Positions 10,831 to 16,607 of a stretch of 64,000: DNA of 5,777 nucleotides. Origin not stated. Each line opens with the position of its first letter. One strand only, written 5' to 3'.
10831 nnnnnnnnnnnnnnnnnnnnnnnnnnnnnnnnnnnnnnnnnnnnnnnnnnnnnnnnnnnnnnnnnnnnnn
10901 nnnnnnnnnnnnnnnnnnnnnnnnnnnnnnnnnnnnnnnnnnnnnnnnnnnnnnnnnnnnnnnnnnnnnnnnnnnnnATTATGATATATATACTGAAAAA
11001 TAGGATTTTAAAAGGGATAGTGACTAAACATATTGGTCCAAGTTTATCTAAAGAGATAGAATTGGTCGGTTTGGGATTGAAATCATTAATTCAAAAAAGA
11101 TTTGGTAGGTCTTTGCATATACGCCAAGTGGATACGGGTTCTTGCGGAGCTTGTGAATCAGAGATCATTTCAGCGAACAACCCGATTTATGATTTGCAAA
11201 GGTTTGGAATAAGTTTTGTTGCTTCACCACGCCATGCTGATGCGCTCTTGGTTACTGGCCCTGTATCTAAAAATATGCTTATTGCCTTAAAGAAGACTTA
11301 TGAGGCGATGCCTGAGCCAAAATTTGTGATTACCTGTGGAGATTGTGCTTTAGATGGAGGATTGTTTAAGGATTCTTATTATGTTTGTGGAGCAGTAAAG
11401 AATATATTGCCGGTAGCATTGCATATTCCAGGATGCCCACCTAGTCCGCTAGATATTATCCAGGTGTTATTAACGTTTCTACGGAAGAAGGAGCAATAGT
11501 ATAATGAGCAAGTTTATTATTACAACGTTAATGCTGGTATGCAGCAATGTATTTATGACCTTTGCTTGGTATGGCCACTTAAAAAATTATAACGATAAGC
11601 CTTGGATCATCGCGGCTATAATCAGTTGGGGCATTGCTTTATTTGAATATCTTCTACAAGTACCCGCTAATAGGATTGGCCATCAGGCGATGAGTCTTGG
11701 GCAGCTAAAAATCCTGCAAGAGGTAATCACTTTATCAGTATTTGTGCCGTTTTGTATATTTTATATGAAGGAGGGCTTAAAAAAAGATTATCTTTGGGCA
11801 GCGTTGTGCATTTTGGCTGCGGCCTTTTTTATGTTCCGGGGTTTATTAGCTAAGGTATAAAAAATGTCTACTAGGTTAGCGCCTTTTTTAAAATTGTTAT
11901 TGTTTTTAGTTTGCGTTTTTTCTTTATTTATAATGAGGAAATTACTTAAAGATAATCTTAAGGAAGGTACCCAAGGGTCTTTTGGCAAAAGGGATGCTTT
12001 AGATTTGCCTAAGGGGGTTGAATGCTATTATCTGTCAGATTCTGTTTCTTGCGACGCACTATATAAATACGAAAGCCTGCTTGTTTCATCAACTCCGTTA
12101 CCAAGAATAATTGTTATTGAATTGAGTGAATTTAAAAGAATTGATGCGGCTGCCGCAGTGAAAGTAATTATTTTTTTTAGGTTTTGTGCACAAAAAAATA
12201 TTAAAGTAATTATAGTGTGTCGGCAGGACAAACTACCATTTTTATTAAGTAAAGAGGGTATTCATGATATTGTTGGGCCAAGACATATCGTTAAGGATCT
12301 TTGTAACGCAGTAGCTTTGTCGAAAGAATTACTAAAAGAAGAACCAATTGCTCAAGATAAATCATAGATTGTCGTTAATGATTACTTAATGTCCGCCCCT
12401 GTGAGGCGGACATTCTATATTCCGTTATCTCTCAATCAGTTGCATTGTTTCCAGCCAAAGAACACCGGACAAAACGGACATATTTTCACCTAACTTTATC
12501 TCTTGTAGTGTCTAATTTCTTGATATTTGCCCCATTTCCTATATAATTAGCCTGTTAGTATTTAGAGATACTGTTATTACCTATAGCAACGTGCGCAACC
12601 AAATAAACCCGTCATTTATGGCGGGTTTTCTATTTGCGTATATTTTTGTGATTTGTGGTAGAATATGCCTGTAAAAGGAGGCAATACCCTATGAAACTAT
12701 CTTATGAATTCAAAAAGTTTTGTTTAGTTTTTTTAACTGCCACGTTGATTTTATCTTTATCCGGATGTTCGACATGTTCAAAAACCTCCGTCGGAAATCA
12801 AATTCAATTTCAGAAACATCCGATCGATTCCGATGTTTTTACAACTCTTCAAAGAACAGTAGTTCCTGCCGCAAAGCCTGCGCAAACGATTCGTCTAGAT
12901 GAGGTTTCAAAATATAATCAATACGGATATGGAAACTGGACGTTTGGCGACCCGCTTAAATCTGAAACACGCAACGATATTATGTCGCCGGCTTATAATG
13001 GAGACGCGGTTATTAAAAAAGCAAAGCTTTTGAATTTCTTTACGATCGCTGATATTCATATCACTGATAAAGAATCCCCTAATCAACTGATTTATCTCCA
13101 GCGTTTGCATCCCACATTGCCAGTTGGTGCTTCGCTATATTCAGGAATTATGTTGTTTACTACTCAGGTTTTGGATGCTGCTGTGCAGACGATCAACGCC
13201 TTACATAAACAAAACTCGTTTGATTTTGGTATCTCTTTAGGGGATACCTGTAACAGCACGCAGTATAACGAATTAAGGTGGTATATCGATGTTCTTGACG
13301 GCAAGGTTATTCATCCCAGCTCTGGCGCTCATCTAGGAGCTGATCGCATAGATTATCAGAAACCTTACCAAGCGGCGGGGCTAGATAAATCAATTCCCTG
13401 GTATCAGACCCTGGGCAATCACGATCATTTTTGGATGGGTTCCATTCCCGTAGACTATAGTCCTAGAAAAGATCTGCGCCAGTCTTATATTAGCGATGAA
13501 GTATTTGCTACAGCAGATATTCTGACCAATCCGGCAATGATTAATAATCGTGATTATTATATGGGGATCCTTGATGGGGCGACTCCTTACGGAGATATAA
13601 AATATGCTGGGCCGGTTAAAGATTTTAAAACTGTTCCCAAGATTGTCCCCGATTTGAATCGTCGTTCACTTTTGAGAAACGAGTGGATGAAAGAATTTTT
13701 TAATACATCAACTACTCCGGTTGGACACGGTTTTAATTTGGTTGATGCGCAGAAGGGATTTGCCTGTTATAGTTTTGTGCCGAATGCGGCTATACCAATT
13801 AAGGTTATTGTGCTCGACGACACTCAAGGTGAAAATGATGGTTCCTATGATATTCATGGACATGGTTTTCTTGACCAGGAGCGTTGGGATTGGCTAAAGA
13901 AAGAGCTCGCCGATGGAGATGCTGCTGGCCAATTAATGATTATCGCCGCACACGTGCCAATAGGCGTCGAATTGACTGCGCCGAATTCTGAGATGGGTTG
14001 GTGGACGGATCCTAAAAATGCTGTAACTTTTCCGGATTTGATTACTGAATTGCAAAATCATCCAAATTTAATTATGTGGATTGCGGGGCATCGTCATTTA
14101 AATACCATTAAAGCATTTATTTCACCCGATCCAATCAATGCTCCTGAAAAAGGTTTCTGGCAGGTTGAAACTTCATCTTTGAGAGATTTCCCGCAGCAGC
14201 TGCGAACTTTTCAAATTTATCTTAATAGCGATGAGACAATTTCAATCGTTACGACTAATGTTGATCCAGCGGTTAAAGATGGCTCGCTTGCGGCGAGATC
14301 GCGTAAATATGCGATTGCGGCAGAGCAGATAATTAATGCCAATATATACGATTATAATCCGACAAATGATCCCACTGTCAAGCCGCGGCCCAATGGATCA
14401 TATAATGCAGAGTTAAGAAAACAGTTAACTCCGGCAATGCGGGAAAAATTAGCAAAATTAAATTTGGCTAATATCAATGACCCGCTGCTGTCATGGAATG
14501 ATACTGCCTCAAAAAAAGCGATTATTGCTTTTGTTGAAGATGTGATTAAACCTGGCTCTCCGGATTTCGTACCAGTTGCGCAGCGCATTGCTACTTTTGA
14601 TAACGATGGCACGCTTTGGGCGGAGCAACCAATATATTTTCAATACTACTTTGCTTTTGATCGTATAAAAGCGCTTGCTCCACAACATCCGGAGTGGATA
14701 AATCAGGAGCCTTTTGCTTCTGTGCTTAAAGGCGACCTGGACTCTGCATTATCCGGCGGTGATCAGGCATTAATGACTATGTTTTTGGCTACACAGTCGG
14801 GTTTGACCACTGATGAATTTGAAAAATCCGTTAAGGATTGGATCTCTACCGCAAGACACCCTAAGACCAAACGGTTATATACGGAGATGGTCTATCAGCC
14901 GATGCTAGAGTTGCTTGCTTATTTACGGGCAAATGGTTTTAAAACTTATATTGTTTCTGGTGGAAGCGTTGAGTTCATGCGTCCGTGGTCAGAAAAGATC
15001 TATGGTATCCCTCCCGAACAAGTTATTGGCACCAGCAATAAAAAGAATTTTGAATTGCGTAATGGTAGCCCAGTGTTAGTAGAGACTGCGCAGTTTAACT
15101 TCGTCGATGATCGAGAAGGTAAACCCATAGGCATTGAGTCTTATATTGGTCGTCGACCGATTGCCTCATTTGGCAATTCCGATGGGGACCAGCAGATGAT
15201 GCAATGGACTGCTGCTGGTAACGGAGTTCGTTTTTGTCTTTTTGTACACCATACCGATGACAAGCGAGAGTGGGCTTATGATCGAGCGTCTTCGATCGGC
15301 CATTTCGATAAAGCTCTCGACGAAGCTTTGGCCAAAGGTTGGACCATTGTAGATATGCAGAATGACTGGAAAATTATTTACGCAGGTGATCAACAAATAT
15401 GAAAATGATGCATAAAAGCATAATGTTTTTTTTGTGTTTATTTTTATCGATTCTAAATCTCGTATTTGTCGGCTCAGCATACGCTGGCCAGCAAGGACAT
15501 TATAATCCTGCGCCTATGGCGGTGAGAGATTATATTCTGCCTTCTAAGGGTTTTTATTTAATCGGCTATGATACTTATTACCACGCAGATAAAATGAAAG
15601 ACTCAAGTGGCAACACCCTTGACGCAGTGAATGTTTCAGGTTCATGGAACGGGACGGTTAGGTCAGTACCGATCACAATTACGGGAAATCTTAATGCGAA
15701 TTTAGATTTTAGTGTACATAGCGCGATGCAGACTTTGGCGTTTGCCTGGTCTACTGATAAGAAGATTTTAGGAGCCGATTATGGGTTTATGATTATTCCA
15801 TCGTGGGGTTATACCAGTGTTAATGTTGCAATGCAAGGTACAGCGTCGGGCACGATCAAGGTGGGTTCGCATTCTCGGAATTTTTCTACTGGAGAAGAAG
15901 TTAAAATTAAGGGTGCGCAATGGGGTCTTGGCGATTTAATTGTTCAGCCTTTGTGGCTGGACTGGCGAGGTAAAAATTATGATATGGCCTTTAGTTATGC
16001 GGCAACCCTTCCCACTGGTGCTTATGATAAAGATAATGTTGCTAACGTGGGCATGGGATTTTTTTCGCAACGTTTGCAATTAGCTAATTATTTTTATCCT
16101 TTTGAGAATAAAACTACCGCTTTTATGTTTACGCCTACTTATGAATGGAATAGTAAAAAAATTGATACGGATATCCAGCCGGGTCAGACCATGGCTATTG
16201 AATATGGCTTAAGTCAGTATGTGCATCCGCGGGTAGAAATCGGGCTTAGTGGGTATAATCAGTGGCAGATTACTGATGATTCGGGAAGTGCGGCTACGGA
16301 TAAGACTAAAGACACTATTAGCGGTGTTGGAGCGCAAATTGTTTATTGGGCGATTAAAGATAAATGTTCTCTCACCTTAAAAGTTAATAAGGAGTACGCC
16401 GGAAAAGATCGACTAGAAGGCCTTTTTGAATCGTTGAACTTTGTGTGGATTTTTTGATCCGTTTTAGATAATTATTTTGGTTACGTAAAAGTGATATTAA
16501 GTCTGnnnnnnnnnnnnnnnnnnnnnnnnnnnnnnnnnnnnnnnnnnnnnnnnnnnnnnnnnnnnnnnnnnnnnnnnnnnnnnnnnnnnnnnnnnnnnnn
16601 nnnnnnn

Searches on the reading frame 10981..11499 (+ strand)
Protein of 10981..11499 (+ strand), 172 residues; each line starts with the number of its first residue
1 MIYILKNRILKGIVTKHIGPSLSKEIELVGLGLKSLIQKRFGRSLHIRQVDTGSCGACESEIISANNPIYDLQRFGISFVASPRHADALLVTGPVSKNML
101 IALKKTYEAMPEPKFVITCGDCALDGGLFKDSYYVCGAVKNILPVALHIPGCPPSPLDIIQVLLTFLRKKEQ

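Call 4: search_protein_families(library=pfam, proteins=[window:10981-11499:+], max_evalue=0.01)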
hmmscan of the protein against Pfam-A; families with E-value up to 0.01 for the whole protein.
window:10981-11499:+ (172 aa): 1 family
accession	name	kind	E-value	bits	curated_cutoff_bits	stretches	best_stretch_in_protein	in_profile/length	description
PF01058.29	Oxidored_q6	-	4e-29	101.4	27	1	55-165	1-127/128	NADH ubiquinone oxidoreductase, 20 Kd subunit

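Call 5: search_protein_families(library=ncbifam, proteins=[window:10981-11499:+], max_evalue=0.01)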
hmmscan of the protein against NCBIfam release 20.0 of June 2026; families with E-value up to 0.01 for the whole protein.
window:10981-11499:+ (172 aa): 13 families
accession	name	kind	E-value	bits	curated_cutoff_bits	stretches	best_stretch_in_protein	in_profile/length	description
NF005012.1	PRK06411.1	subfamily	2.2e-36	124.9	116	1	55-167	43-155/166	NADH-quinone oxidoreductase subunit NuoB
TIGR01957.1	nuoB_fam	subfamily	1.9e-34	118.7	142.7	1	43-168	15-140/145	NADH-quinone oxidoreductase subunit B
NF011394.0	PRK14819.1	equivalog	1.3e-29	103.6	312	1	42-168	28-154/264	NADH-quinone oxidoreductase subunit B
NF011391.0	PRK14816.1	equivalog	3.1e-29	102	283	1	41-169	48-176/196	NADH-quinone oxidoreductase subunit B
NF011393.0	PRK14818.1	equivalog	1.5e-27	96.3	255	1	56-165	41-150/173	NADH dehydrogenase subunit B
NF011395.0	PRK14820.1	equivalog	7.8e-27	94.2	263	1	56-164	43-151/180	NADH-quinone oxidoreductase subunit B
NF011390.0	PRK14815.1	equivalog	3e-26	91.8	281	1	57-169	44-156/183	NADH dehydrogenase subunit B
NF009808.0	PRK13292.1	equivalog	1.7e-25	89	1156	1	57-169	36-148/791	NADH-quinone oxidoreductase subunit B/C/D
NF011389.0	PRK14814.1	equivalog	1.9e-25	89.7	285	1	33-169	23-156/186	NADH dehydrogenase subunit B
NF011388.0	PRK14813.1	equivalog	2.4e-24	86.2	294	1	57-164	39-147/189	NADH dehydrogenase subunit B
NF011392.0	PRK14817.1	equivalog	1.5e-22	80.1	271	1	55-166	45-156/182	NADH-quinone oxidoreductase subunit B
TIGR03294.1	FrhG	equivalog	0.00012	21.9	245.5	1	86-170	51-144/228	coenzyme F420 hydrogenase subunit gamma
NF040831.1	sulfhyd_ShyD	equivalog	0.00015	21.5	460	0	54-128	10-89/240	NAD(P)-dependent hydrogenase/sulfhydrogenase 2 subunit delta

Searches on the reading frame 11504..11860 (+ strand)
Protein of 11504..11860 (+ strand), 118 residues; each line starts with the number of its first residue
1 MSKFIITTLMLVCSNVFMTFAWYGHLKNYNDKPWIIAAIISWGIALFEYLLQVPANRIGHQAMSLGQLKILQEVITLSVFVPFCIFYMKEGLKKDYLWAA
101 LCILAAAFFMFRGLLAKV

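Call 4: search_protein_families(library=pfam, proteins=[window:11504-11860:+], max_evalue=0.01)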
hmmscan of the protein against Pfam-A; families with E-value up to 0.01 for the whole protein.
window:11504-11860:+ (118 aa): 1 family
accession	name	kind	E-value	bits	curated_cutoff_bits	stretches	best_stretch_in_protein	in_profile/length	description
PF04342.18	DMT_6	-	4.8e-46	155.8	25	1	8-111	2-104/104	Putative member of DMT superfamily (DUF486)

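Call 5: search_protein_families(library=ncbifam, proteins=[window:11504-11860:+], max_evalue=0.01)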
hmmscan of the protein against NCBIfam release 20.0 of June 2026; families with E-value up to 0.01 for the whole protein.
window:11504-11860:+ (118 aa): 0 families

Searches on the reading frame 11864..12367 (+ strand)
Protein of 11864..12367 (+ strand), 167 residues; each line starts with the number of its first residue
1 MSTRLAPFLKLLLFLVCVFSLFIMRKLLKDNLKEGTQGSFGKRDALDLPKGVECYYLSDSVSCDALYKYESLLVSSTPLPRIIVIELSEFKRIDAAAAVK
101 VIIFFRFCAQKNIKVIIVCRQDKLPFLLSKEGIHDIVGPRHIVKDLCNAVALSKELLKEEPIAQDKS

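Call 4: search_protein_families(library=pfam, proteins=[window:11864-12367:+], max_evalue=0.01)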
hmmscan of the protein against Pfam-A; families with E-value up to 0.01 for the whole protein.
window:11864-12367:+ (167 aa): 1 family
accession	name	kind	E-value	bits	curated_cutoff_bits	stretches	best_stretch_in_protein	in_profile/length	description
PF01740.26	STAS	-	3e-05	24.2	22.6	1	65-142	39-99/106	STAS domain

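Call 5: search_protein_families(library=ncbifam, proteins=[window:11864-12367:+], max_evalue=0.01)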
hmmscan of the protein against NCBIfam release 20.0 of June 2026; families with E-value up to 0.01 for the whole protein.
window:11864-12367:+ (167 aa): 0 families

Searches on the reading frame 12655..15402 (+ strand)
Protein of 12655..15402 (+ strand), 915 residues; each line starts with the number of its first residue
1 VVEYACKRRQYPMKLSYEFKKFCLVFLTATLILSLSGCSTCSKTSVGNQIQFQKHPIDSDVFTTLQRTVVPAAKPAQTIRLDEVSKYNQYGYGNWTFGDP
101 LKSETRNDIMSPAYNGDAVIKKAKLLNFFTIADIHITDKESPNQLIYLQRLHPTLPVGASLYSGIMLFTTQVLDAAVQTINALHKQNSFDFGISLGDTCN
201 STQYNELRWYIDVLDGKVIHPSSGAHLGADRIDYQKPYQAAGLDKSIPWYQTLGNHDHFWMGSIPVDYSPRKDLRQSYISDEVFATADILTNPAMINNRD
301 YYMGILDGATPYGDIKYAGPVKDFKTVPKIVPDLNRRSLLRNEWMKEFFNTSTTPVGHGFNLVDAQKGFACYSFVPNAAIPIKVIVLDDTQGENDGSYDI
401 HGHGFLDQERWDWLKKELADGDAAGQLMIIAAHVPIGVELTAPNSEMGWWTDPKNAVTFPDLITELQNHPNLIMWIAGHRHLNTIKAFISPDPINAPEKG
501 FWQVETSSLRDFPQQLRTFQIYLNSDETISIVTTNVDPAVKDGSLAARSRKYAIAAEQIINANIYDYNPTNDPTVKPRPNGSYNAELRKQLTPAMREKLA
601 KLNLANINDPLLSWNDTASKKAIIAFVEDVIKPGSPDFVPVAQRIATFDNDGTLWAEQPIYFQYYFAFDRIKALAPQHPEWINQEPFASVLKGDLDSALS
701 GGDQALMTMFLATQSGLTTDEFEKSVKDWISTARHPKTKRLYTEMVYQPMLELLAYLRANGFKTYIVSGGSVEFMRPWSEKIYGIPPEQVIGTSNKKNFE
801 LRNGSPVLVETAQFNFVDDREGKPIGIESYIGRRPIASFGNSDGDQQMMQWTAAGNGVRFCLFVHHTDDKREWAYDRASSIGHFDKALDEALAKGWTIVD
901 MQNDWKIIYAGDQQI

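Call 10: search_protein_families(library=pfam, proteins=[window:12655-15402:+], max_evalue=0.001)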
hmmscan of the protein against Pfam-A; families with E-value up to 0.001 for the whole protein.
window:12655-15402:+ (915 aa): 3 families
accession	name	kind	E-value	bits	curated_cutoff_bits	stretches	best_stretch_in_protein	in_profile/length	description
PF12710.13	HAD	-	8.6e-12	46.3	27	1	646-849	1-188/189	haloacid dehalogenase-like hydrolase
PF00149.33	Metallophos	-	6.1e-06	27.2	21.5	0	131-285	6-98/191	Calcineurin-like phosphoesterase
PF00702.32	Hydrolase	-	8.5e-06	26.7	26.4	1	645-784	3-136/191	haloacid dehalogenase-like hydrolase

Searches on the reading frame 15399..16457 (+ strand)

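Call 11: search_protein_families(library=pfam, proteins=[window:15399-16457:+], max_evalue=0.001)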
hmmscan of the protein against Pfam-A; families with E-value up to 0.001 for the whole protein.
window:15399-16457:+ (352 aa): 1 family
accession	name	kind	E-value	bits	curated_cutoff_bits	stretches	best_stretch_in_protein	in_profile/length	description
PF13557.12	Phenol_MetA_deg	-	2e-35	123.5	22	1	96-343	13-237/242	Putative MetA-pathway of phenol degradation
